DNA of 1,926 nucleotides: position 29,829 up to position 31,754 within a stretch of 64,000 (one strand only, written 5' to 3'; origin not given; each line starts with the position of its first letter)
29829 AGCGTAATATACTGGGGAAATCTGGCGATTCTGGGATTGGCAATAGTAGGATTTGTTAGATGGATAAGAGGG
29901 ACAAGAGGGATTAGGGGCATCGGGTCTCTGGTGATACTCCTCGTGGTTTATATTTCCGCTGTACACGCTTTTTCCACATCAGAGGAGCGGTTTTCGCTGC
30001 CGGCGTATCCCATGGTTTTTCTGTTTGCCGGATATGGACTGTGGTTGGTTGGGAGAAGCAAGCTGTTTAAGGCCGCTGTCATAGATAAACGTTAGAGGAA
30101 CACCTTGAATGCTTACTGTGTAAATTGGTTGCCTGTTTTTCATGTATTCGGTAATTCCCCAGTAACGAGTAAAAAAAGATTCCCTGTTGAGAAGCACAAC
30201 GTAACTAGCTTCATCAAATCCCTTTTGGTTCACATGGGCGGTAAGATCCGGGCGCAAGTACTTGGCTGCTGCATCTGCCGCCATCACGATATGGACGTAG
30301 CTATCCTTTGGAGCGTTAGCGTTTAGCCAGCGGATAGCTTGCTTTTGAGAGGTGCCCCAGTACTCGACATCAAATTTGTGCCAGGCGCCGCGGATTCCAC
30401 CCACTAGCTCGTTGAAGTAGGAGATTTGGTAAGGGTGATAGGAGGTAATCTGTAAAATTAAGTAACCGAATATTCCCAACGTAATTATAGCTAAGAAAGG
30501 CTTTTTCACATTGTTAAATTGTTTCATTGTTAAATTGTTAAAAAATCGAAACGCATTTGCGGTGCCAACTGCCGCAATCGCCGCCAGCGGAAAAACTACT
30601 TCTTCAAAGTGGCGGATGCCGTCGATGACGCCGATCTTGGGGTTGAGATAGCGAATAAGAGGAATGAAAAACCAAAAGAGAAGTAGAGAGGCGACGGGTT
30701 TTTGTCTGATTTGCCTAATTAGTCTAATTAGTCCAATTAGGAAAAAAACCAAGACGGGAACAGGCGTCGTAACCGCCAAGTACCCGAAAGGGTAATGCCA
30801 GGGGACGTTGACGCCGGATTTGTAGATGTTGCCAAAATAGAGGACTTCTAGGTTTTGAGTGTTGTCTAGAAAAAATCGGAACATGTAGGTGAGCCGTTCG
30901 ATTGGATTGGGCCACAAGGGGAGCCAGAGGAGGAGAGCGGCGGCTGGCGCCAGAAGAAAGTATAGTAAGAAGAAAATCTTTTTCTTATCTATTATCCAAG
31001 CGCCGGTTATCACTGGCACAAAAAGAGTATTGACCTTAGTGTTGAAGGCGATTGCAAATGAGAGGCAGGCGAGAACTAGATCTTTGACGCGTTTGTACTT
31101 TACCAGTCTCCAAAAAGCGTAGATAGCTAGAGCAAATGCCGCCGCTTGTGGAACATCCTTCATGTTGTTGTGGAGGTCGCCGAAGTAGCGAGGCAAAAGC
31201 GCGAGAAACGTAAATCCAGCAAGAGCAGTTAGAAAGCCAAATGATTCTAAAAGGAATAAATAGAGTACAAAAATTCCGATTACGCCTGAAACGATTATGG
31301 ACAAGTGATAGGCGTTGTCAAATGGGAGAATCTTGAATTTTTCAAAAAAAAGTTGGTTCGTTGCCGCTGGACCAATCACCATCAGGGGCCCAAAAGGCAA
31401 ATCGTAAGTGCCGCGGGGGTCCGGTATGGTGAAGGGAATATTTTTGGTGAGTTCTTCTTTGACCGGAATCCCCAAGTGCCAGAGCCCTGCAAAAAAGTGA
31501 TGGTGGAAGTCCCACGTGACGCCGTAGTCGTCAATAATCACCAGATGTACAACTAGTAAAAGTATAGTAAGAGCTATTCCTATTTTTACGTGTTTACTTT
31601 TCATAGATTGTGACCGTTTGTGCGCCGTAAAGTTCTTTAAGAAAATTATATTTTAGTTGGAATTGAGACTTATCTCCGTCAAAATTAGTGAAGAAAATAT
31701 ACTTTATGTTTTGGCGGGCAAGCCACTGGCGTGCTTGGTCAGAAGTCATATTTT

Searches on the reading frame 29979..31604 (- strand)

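Call 74: search_protein_families(library=pfam, proteins=[window:29979-31604:-], max_evalue=0.001)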
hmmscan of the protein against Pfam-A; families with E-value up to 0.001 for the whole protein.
window:29979-31604:- (541 aa): 1 family
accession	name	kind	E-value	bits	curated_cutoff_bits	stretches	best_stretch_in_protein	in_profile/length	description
PF13231.12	PMT_2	-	1.1e-09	39.2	26.1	1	99-229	24-156/160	Dolichyl-phosphate-mannose-protein mannosyltransferase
